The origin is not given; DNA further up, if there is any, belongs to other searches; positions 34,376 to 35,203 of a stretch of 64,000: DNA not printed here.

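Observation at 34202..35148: Mini-cassette (zeta-toxin-like ATPase plus a 51-aa basic protein) inserted at the 3' end of a decayed AKR gene, flanked by 51-bp direct repeats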

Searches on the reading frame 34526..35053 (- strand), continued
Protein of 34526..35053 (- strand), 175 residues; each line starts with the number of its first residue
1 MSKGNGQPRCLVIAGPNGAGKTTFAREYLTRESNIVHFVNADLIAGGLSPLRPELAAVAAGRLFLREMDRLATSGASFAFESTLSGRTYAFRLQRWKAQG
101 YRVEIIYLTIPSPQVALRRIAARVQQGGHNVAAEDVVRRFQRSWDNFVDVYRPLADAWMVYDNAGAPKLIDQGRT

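Call 57: search_solved_structures(query=window:34526-35053:-, max_evalue=0.01)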
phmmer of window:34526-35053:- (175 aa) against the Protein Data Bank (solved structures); distinct sequences matched with E-value up to 0.01: 0.

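Call 58: search_solved_structures(query=A1, max_evalue=1)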
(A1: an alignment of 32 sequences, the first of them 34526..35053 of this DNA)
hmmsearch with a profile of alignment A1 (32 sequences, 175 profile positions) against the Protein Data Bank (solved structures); distinct sequences matched with E-value up to 1: 132 (the best 60 are shown).
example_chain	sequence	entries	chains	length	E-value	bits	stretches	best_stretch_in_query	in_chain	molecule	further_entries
9d2f_A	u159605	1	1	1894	1.3e-05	28.1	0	6-28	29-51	Adenylate kinase 9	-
6c2u_A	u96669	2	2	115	9e-05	25.3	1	4-26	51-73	phosphate-loop protein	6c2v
4xrp_A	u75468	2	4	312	0.0012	21.7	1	3-161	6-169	Pnkp1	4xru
9fqr_Xf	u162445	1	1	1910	0.02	17.7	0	6-28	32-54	Cilia- and flagella-associated protein 276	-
3j15_B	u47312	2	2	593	0.027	17.2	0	9-26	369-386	ABC transporter ATP-binding protein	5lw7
3bk7_A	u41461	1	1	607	0.029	17.2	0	9-26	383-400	ABC transporter ATP-binding protein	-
6chs_H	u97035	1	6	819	0.031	17.1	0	6-75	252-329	Putative cell division control protein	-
7wub_C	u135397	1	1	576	0.033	17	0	6-76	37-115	Transitional endoplasmic reticulum ATPase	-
7wub_D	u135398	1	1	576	0.033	17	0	6-76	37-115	Transitional endoplasmic reticulum ATPase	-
6oaa_B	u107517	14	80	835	0.037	16.8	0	6-75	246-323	Cell division control protein 48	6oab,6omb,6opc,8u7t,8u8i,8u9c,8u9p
8dar_A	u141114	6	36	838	0.038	16.8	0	6-75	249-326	Cell division control protein 48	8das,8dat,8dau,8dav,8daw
6mck_A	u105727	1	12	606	0.038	16.8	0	6-76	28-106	Transitional endoplasmic reticulum ATPase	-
9lgo_F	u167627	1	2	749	0.038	16.8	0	5-75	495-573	ATPase family gene 2 protein homolog B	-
8rhn_O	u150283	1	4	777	0.043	16.6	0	5-75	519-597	ATPase family gene 2 protein homolog B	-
6nui_A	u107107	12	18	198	0.045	16.5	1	6-38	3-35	Guanylate kinase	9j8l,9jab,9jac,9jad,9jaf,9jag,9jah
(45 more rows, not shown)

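Call 73: predict_structure(alignment_id=A1)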
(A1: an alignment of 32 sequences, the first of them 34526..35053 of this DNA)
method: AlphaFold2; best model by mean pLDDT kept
length: 175 residues; sequences in the alignment: 32
mean_pLDDT: 84.8   pTM: 0.83
mean pLDDT of the five models: 84.8, 83.3, 80.9, 69.7, 50.6
residues with pLDDT >= 90: 83; 70-90: 65; 50-70: 24; < 50: 3
segments of 3 or more residues with pLDDT < 50: 1-3
pLDDT, mean of each block of 10 residues (from residue 1): 69 92 86 75 63 69 88 93 92 95 96 85 72 85 96 96 93 84
secondary structure, 60 per line:
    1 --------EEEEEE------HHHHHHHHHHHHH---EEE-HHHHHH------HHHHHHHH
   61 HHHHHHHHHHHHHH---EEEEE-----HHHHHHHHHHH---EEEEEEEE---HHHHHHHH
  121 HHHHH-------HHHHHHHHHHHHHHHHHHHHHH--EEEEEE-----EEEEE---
elements in order: E9-14 H21-33 E37-39 H41-46 H53-74 E78-82 H88-98 E102-109 H113-125 H133-154 E157-162 E168-172

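Call 75: search_protein_families(library=pfam, proteins=[L019:1143-3239:-, L019:3240-3887:-, L019:4238-4912:+, L019:120-758:+, L019:875-1507:+, L019:3398-3934:+, L019:4118-4591:-, L019:5997-6305:-], max_evalue=0.001)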
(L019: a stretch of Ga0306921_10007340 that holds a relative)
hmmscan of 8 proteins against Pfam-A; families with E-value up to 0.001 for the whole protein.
L019:1143-3239:- (698 aa): 13 families
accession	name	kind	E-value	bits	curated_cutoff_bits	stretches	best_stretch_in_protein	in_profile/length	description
PF13676.11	TIR_2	-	2.8e-21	76.7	28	1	35-153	1-109/122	TIR domain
PF07719.23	TPR_2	-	1.2e-18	66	27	0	471-504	1-34/34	Tetratricopeptide repeat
PF13414.12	TPR_11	-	2.3e-14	53.3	26.8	0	412-439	10-37/42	TPR repeat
PF13432.12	TPR_16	-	5e-14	52.8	32.7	3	476-537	2-63/65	Tetratricopeptide repeat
PF13428.12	TPR_14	-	1.4e-11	44.3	23.5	0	541-574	3-36/44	Tetratricopeptide repeat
PF00515.34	TPR_1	-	2.3e-10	40.3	27.8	0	472-504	2-34/34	Tetratricopeptide repeat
PF13371.12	TPR_9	-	3.9e-10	40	35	1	453-505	11-63/73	Tetratricopeptide repeat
PF14559.12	TPR_19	-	1.1e-08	35.7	25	1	519-571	5-57/68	Tetratricopeptide repeat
PF13181.12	TPR_8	-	3.3e-08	33.5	25.7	0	472-503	2-33/34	Tetratricopeptide repeat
PF13424.12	TPR_12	-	7.8e-08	32.9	30.1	0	541-576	5-48/77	Tetratricopeptide repeat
PF23914.1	TPR_CcmH_CycH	-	3.7e-06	27.3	42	0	534-574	45-85/158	Cytochrome c-type biogenesis protein H TPR domain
PF13431.12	TPR_17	-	6.4e-06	26.5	24.4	0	494-525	2-33/34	Tetratricopeptide repeat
PF13374.12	TPR_10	-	0.00017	21.9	27.5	0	638-662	5-29/42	Tetratricopeptide repeat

L019:3240-3887:- (215 aa): 0 families

L019:4238-4912:+ (224 aa): 2 families
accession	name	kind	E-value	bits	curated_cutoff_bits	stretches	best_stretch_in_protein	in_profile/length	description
PF04255.20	DUF433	-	4.2e-07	30.1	23.6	1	169-220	3-55/56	Protein of unknown function (DUF433)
PF21321.3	HTH_66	-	0.00068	20.4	24.3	0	10-77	1-72/83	Putative DNA-binding HTH domain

L019:120-758:+ (212 aa): 0 families

L019:875-1507:+ (210 aa): 0 families

L019:3398-3934:+ (178 aa): 0 families

L019:4118-4591:- (157 aa): 0 families

L019:5997-6305:- (102 aa): 0 families

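Call 80: fold_search(model_id=the predicted structure, library=pdb)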
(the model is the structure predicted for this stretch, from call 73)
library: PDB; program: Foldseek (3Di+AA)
matches with E <= 10: 1337; with E <= 0.001: 127
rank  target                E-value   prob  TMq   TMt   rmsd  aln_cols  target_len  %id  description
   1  2p5t_B                1.0e-07  1.00  0.73  0.54   4.8       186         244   16  Molecular and structural characterization of the PezAT chromosomal toxin-antitoxin system of the human pathogen Strept (released 2007-05-15)
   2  3q8x_B                3.1e-07  1.00  0.74  0.50   4.4       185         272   12  Structure of a toxin-antitoxin system bound to its substrate (released 2011-03-09)
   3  1gvn_B                3.3e-07  1.00  0.77  0.52   3.2       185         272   12  Crystal Structure of the Plasmid Maintenance System epsilon/zeta: Meachnism of toxin inactivation and toxin function (released 2003-01-29)
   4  2p5t_F                4.0e-07  1.00  0.74  0.55   5.5       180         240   17  Molecular and structural characterization of the PezAT chromosomal toxin-antitoxin system of the human pathogen Strept (released 2007-05-15)
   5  2p5t_D                5.2e-07  1.00  0.76  0.56   4.3       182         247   17  Molecular and structural characterization of the PezAT chromosomal toxin-antitoxin system of the human pathogen Strept (released 2007-05-15)
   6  3q8x_D                7.1e-07  1.00  0.78  0.52   3.8       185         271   12  Structure of a toxin-antitoxin system bound to its substrate (released 2011-03-09)
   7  1gvn_D                7.5e-07  1.00  0.73  0.50   4.4       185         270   11  Crystal Structure of the Plasmid Maintenance System epsilon/zeta: Meachnism of toxin inactivation and toxin function (released 2003-01-29)
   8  2rhm_A                1.0e-06  1.00  0.59  0.57   3.4       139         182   20  Crystal structure of a putative kinase (caur_3907) from chloroflexus aurantiacus j-10-fl at 1.70 A resolution (released 2007-11-20)
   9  2p5t_H                1.1e-06  1.00  0.70  0.53   5.5       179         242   18  Molecular and structural characterization of the PezAT chromosomal toxin-antitoxin system of the human pathogen Strept (released 2007-05-15)
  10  2rhm_D                1.2e-06  1.00  0.59  0.57   4.2       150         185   20  Crystal structure of a putative kinase (caur_3907) from chloroflexus aurantiacus j-10-fl at 1.70 A resolution (released 2007-11-20)
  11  4z8q_A                3.0e-06  1.00  0.66  0.39   5.0       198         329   17  CRYSTAL STRUCTURE OF AvrRxo1-ORF1:AvrRxo1-ORF2 COMPLEX, SELENOMETHIONINE SUBSTITUTED. (released 2015-09-23)
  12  2rhm_C                3.6e-06  1.00  0.56  0.52   3.5       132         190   20  Crystal structure of a putative kinase (caur_3907) from chloroflexus aurantiacus j-10-fl at 1.70 A resolution (released 2007-11-20)
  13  2rhm_B                3.8e-06  1.00  0.59  0.56   3.5       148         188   20  Crystal structure of a putative kinase (caur_3907) from chloroflexus aurantiacus j-10-fl at 1.70 A resolution (released 2007-11-20)
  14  4jt2_B                5.9e-06  1.00  0.62  0.64   4.1       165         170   14  Structure of Clostridium thermocellum polynucleotide kinase bound to CTP (released 2013-08-28)
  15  5hr5                  8.7e-06  1.00  0.52  0.26   7.4       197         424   15  Bovine Heart 6-Phosphofructo-2-Kinase/Fructose-2,6-Bisphosphatase (PFKFB2) (released 2016-11-16)
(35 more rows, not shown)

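Call 89: list_cluster_members(proteins=[P0001, P0241])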
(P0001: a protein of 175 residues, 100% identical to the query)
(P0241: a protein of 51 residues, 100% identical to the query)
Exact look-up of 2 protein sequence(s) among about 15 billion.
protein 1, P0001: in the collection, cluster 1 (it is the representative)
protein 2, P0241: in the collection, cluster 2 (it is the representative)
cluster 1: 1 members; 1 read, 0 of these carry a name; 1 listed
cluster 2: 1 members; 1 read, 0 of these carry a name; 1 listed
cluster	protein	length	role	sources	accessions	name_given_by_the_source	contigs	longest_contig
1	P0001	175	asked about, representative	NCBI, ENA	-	-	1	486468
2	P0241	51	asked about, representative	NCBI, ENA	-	-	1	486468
